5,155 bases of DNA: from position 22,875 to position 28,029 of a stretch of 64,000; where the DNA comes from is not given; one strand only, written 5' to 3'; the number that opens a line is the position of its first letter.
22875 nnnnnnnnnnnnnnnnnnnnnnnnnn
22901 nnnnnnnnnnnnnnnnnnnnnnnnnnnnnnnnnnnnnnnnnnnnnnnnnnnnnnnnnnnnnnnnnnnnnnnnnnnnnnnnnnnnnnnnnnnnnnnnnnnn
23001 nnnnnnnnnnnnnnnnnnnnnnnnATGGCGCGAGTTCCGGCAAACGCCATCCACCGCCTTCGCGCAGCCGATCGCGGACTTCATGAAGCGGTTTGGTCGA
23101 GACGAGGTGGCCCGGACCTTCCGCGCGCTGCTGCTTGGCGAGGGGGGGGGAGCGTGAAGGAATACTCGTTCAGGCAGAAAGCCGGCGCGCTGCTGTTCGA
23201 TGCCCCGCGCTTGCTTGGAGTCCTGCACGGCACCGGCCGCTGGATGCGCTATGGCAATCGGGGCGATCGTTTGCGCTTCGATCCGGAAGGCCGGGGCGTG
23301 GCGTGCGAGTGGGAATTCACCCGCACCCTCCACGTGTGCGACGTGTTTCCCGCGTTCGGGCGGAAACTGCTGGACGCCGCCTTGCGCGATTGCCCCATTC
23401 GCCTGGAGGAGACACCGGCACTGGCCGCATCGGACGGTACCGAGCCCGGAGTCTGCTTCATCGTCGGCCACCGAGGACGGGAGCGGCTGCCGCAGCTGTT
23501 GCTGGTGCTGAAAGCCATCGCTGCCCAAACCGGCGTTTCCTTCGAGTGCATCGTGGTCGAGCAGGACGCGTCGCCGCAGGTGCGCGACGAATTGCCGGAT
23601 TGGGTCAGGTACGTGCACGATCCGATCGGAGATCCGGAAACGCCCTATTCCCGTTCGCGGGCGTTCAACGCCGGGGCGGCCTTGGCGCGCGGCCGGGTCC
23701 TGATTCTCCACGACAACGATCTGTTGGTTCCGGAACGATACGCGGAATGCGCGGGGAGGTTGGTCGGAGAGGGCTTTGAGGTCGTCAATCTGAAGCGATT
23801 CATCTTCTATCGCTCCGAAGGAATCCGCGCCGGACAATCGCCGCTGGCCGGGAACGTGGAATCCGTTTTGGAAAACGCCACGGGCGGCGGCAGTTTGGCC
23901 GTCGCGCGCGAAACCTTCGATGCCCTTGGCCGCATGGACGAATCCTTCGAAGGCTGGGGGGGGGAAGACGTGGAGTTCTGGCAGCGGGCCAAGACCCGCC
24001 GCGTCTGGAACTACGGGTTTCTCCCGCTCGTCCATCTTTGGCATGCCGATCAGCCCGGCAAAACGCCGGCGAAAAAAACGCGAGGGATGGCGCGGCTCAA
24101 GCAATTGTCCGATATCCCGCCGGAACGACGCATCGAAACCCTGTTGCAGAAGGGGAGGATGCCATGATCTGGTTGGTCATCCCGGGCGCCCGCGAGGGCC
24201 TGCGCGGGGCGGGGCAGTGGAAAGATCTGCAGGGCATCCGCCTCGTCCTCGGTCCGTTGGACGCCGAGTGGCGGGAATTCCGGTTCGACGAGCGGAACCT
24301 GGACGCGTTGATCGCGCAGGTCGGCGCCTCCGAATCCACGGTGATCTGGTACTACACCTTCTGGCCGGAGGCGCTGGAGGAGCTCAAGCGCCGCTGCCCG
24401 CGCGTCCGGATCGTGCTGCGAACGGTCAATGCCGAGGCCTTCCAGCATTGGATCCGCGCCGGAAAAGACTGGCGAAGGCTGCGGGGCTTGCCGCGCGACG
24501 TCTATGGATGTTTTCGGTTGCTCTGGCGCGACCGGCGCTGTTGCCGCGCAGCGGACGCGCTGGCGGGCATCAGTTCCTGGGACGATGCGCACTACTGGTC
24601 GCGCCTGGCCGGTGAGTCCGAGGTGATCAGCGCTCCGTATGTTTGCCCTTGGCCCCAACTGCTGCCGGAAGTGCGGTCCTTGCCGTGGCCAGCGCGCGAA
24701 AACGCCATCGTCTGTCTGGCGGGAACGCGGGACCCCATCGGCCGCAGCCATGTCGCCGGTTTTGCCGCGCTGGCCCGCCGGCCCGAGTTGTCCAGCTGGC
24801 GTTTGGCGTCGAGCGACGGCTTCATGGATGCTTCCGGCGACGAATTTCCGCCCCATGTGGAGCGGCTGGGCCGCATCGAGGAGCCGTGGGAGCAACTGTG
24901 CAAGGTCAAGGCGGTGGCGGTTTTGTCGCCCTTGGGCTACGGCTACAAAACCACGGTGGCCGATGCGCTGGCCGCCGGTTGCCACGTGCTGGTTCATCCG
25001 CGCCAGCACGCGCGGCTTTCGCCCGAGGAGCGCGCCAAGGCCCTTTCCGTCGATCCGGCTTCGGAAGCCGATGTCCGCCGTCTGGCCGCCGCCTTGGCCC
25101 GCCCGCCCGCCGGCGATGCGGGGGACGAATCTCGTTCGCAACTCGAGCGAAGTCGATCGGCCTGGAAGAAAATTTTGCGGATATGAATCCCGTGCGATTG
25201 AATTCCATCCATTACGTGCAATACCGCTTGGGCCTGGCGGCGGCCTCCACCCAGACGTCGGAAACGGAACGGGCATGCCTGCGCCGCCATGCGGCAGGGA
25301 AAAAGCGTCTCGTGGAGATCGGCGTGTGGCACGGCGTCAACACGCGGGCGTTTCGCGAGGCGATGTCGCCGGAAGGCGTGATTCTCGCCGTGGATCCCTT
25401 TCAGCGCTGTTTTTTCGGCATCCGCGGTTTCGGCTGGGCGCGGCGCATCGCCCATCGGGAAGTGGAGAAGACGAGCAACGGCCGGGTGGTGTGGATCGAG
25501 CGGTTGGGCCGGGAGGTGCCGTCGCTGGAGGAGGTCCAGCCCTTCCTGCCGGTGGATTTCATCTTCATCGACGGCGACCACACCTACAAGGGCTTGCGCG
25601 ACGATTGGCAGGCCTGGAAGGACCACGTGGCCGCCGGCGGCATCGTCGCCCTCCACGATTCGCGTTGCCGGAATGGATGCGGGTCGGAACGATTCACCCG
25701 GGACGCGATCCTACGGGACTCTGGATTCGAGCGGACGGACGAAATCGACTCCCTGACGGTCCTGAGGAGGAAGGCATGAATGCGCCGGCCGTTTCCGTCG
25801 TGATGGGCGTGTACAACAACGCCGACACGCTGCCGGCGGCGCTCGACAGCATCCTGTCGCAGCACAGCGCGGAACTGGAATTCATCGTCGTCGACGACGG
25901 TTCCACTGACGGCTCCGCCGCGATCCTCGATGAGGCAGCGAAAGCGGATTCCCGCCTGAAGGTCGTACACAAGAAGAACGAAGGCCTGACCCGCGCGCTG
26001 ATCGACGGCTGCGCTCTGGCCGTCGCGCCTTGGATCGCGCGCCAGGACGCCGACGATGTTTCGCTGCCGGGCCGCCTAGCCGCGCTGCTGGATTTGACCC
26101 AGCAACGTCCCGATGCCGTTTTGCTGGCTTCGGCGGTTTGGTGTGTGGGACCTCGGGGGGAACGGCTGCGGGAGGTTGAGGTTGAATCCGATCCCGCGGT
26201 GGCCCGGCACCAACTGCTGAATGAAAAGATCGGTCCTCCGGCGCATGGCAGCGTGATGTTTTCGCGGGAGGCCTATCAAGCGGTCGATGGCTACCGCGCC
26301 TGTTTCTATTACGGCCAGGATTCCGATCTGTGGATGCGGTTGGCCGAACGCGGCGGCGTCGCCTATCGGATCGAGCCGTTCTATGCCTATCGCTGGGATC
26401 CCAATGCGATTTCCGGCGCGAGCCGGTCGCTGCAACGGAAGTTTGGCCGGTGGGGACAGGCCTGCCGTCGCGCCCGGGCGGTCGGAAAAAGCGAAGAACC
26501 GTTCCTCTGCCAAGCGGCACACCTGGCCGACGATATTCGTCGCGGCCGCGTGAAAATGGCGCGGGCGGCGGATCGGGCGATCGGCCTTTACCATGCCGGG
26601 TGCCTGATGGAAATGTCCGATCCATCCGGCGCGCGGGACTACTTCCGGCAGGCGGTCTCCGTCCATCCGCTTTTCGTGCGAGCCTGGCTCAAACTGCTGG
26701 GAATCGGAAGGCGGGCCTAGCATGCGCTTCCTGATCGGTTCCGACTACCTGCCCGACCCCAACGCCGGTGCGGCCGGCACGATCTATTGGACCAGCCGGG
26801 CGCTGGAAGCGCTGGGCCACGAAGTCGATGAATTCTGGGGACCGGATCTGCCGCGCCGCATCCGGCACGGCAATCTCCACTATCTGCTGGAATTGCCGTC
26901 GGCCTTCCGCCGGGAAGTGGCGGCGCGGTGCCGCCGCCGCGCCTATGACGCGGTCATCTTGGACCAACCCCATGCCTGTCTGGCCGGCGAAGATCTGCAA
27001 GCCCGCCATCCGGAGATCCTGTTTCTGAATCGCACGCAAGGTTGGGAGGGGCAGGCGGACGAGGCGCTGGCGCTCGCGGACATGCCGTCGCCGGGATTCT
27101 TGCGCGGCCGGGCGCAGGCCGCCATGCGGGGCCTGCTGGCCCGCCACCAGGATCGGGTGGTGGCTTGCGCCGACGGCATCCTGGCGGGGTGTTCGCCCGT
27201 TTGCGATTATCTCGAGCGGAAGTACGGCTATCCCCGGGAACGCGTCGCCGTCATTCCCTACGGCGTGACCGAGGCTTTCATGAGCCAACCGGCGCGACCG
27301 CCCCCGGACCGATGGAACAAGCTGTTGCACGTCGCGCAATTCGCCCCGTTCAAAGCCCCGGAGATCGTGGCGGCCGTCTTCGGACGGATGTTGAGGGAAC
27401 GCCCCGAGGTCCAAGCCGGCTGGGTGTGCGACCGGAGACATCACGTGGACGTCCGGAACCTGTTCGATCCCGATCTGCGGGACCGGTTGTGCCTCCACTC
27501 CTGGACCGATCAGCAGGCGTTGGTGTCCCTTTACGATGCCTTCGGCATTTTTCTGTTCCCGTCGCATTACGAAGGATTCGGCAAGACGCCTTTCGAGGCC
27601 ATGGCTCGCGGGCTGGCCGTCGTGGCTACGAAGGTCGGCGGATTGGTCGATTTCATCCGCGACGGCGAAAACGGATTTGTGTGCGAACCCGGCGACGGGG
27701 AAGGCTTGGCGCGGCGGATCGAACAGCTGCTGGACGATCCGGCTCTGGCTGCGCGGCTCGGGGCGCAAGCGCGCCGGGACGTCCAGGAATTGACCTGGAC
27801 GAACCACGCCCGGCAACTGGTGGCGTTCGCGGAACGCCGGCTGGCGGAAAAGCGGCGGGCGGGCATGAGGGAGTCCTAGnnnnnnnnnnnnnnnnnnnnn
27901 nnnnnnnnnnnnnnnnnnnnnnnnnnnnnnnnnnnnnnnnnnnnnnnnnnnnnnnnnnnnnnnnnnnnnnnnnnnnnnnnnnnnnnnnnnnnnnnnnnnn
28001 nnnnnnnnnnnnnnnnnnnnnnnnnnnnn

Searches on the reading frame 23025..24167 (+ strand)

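Call 30: search_protein_families(library=pfam, proteins=[window:23025-24167:+], max_evalue=0.001)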
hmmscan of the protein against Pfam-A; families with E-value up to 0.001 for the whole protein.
window:23025-24167:+ (380 aa): 3 families
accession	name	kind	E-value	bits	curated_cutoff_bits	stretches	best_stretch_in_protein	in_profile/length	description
PF02709.20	Glyco_transf_7C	-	3.1e-07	30.4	23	1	288-325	21-58/78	N-terminal domain of galactosyltransferase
PF10111.15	Glyco_tranf_2_2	-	2.7e-05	24.3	27.3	0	288-324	165-201/276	Glycosyltransferase like family 2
PF00535.33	Glycos_transf_2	-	5.8e-05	23.5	23.3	1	156-263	11-120/168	Glycosyl transferase family 2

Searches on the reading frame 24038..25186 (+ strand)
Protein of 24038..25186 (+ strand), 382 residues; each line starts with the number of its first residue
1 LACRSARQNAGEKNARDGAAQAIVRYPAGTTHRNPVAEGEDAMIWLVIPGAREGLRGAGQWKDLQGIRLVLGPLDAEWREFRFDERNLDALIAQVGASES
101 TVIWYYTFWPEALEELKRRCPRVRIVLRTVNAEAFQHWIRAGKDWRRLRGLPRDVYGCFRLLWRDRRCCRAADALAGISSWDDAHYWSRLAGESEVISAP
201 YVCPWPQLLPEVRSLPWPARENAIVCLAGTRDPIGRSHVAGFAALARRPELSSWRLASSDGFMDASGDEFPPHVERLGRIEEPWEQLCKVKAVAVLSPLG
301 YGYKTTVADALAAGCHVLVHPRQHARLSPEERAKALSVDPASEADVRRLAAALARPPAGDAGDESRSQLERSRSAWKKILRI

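Call 30: search_protein_families(library=pfam, proteins=[window:24038-25186:+], max_evalue=0.001)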
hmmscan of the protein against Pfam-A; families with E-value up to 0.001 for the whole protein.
window:24038-25186:+ (382 aa): 1 family
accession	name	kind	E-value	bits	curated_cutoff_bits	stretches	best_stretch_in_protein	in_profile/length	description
PF03466.25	LysR_substrate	-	0.00091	19.1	28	0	96-176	11-91/209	LysR substrate binding domain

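Call 51: search_protein_families(library=ncbifam, proteins=[window:24038-25186:+], max_evalue=0.001)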
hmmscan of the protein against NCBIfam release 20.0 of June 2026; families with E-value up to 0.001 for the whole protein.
window:24038-25186:+ (382 aa): 0 families

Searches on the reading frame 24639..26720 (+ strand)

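Call 30: search_protein_families(library=pfam, proteins=[window:24639-26720:+], max_evalue=0.001)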
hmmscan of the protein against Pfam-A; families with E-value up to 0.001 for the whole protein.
window:24639-26720:+ (693 aa): 3 families
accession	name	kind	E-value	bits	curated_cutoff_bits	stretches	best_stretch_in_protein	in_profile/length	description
PF00535.33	Glycos_transf_2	-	9.2e-30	104.2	23.3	1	386-547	1-165/168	Glycosyl transferase family 2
PF13641.12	Glyco_tranf_2_3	-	3.8e-08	34.1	27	1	383-573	1-199/230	Glycosyltransferase like family 2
PF10111.15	Glyco_tranf_2_2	-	0.00037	20.5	27.3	1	386-571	1-202/276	Glycosyltransferase like family 2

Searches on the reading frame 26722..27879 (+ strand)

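Call 30: search_protein_families(library=pfam, proteins=[window:26722-27879:+], max_evalue=0.001)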
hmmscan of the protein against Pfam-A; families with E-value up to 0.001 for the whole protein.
window:26722-27879:+ (385 aa): 6 families
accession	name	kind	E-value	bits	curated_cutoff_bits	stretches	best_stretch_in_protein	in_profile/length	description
PF00534.26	Glycos_transf_1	-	1.4e-25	90.2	26.4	1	251-352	70-171/172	Glycosyl transferases group 1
PF13692.12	Glyco_trans_1_4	-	1.7e-22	80.7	27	1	200-339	3-142/142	Glycosyl transferases group 1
PF20706.3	GT4-conflict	-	2.7e-11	43.5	26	1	262-366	270-385/385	Family 4 Glycosyltransferase in conflict systems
PF13524.12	Glyco_trans_1_2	-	2e-09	38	25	1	255-367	28-143/144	Glycosyl transferase-like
PF13439.12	Glyco_transf_4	-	2.8e-08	34.4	28.5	1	16-183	3-167/170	Glycosyltransferase Family 4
PF13579.12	Glyco_trans_4_4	-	3.7e-06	27.8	29.7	1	16-181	2-158/158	Glycosyl transferase 4-like domain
